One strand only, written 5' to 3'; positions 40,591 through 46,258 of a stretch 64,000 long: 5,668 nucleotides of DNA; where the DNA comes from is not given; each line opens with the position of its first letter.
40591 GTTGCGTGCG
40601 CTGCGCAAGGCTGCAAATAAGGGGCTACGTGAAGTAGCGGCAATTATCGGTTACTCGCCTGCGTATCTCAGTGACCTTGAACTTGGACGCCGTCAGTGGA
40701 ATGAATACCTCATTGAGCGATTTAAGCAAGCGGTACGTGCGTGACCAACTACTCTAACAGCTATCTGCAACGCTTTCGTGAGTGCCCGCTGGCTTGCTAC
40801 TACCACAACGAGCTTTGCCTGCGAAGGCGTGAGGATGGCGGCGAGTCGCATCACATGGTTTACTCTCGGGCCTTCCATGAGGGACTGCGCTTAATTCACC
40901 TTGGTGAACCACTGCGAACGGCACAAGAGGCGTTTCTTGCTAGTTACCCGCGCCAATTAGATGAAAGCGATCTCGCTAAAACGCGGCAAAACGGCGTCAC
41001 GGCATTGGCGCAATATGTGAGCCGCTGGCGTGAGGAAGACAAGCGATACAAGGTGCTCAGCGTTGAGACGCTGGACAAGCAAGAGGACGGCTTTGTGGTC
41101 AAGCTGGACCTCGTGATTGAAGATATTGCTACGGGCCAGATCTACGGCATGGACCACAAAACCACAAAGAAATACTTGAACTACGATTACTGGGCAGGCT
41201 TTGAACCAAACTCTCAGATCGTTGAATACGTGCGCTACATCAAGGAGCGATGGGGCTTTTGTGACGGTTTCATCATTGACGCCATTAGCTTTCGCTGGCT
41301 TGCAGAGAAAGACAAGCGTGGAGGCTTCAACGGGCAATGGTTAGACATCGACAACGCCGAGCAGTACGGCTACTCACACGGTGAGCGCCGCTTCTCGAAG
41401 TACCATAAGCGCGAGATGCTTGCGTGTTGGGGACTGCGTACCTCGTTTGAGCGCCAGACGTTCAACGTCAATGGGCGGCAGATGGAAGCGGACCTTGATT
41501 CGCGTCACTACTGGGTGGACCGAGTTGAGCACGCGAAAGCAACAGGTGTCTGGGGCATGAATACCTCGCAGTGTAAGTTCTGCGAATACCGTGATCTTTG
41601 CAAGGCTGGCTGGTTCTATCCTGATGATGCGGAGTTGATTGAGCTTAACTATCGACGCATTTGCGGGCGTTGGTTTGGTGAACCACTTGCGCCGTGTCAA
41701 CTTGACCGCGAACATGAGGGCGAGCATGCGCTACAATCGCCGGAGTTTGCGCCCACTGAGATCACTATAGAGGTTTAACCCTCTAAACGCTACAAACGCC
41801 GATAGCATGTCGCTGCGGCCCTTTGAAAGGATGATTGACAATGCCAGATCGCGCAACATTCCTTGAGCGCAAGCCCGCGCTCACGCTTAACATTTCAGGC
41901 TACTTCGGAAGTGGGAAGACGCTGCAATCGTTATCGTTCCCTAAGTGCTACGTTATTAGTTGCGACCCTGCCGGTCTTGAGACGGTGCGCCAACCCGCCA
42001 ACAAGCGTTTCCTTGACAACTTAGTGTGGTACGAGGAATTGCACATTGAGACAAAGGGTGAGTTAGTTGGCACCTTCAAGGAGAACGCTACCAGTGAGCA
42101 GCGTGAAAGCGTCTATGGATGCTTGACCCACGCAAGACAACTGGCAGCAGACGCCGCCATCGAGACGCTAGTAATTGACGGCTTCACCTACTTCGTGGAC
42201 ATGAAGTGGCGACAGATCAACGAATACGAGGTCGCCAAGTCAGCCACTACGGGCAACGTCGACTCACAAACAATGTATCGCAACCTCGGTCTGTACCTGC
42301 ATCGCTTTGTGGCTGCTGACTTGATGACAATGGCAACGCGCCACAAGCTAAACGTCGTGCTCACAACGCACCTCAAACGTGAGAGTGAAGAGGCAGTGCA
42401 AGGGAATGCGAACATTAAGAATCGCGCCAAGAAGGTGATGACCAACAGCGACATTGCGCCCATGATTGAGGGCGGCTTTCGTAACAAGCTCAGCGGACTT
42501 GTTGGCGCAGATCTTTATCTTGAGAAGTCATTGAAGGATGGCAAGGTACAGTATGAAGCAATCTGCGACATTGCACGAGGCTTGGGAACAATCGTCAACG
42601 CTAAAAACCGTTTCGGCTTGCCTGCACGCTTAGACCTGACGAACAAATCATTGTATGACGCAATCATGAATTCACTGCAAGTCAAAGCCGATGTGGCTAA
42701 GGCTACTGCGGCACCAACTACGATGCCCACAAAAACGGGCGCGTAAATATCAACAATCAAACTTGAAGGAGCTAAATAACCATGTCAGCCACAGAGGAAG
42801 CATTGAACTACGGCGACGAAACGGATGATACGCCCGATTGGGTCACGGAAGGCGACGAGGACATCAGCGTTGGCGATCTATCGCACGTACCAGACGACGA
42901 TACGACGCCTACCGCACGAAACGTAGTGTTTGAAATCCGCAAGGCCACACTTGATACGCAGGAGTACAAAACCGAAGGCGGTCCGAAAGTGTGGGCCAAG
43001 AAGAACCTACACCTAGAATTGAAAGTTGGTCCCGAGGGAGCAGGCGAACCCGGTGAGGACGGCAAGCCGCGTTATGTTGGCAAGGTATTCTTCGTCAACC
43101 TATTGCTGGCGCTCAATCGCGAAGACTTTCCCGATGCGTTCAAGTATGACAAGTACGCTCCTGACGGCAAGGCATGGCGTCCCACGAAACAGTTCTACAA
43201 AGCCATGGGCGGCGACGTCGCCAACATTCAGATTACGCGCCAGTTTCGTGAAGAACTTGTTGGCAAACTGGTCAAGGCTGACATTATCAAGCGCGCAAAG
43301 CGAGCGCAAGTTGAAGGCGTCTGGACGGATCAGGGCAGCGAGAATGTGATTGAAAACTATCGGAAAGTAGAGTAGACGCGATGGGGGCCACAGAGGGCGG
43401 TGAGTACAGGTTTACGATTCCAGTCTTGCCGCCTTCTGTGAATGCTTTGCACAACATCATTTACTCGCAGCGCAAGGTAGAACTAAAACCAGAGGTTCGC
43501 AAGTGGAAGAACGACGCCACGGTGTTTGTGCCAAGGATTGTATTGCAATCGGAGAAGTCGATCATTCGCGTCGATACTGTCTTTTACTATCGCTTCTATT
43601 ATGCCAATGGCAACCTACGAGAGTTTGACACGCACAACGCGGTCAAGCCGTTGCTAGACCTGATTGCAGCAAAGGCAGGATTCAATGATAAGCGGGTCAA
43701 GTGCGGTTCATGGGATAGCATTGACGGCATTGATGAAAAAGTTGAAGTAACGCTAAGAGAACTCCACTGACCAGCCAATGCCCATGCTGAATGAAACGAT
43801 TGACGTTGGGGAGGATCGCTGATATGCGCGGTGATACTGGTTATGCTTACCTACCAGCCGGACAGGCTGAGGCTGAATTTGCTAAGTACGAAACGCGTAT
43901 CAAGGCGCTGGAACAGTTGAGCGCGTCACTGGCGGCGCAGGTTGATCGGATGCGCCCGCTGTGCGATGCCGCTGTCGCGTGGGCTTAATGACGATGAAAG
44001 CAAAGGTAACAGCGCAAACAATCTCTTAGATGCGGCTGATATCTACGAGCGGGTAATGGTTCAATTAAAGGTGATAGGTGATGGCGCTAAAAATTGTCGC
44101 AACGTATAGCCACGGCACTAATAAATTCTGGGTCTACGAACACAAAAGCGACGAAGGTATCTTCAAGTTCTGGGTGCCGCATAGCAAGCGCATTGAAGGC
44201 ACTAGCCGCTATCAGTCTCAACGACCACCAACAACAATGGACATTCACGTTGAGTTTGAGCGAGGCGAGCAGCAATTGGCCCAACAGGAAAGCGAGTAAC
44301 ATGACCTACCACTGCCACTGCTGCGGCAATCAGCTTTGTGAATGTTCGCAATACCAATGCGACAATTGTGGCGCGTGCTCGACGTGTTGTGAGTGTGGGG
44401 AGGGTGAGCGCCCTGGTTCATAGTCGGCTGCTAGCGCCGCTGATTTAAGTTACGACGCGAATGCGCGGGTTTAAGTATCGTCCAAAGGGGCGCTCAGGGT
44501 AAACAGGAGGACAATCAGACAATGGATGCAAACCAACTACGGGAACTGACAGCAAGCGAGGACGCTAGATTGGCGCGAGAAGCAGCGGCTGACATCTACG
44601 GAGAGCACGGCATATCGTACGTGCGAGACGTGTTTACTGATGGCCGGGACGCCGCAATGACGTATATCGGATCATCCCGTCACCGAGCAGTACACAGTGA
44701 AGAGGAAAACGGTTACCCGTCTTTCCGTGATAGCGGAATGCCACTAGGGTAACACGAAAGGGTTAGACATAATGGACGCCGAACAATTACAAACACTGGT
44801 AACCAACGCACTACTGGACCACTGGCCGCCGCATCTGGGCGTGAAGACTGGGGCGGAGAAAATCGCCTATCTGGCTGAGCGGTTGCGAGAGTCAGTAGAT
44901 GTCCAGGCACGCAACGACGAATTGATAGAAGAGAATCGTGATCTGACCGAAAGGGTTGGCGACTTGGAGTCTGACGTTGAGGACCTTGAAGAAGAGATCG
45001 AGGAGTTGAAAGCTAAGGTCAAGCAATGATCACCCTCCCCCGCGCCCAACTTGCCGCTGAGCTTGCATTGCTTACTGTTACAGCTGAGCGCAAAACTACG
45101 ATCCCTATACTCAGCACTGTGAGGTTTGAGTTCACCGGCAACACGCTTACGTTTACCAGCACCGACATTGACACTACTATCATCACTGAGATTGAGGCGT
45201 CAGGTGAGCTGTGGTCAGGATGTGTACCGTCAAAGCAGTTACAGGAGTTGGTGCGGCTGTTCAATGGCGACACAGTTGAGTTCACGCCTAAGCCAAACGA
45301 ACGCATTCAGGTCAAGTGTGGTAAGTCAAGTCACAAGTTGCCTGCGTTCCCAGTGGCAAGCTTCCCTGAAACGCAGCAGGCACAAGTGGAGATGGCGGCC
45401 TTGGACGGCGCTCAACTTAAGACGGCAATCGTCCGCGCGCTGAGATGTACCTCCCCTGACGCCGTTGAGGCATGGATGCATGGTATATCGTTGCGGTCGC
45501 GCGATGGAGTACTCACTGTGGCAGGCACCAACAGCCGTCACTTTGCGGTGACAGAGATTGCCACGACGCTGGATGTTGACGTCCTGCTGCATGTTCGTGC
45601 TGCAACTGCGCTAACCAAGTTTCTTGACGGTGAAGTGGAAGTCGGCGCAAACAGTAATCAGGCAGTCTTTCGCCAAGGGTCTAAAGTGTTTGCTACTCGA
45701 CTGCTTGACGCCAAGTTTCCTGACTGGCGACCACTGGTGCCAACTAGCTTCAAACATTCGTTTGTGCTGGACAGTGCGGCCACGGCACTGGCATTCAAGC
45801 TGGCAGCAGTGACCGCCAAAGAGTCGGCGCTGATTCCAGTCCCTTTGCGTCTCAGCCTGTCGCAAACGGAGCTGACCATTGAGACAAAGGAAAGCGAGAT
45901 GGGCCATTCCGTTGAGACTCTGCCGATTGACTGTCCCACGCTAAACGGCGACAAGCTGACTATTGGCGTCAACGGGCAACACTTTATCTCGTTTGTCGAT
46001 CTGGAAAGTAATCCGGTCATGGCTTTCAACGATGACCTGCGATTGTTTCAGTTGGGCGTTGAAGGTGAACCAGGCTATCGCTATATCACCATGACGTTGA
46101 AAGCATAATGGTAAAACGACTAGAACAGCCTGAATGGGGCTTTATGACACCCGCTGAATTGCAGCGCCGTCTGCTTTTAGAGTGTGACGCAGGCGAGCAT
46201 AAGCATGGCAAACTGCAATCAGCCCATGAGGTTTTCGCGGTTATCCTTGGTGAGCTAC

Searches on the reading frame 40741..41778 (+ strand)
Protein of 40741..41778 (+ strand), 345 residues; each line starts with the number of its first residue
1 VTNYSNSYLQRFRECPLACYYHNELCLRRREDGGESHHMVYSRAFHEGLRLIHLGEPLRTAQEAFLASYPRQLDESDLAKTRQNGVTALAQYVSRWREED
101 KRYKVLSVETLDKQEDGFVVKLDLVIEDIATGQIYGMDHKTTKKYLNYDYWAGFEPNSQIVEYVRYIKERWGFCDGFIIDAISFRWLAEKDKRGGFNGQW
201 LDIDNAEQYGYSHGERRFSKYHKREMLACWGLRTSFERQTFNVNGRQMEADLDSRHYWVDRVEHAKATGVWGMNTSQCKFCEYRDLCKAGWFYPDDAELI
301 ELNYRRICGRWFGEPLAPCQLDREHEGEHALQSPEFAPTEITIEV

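Call 11: search_protein_families(library=pfam, proteins=[window:40741-41778:+], max_evalue=0.01)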
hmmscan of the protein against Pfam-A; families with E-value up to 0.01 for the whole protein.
window:40741-41778:+ (345 aa): 1 family
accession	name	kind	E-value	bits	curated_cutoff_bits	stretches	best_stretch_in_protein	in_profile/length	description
PF12705.13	PDDEXK_1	-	1.2e-09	38.9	22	1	5-288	3-247/247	PD-(D/E)XK nuclease superfamily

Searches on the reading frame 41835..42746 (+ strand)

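Call 68: search_protein_families(library=pfam, proteins=[window:41835-42746:+], max_evalue=0.01)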
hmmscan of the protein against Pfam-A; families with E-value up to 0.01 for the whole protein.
window:41835-42746:+ (303 aa): 1 family
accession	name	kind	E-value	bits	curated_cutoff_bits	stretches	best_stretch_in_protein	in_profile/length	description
PF13479.12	AAA_24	-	4.5e-09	36.9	27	1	19-195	6-142/195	AAA domain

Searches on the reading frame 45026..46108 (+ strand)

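Call 11: search_protein_families(library=pfam, proteins=[window:45026-46108:+], max_evalue=0.01)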
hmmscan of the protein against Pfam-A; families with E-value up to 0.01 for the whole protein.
window:45026-46108:+ (360 aa): 3 families
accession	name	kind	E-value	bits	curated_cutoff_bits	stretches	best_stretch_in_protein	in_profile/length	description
PF00712.24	DNA_pol3_beta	-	1.2e-15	58.2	24.4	1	2-115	3-118/120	DNA polymerase III beta subunit, N-terminal domain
PF02767.21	DNA_pol3_beta_2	-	1.2e-13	51.8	27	2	126-233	2-116/116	DNA polymerase III beta subunit, central domain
PF02768.20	DNA_pol3_beta_3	-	1.5e-06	28.5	27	1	237-324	3-84/121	DNA polymerase III beta subunit, C-terminal domain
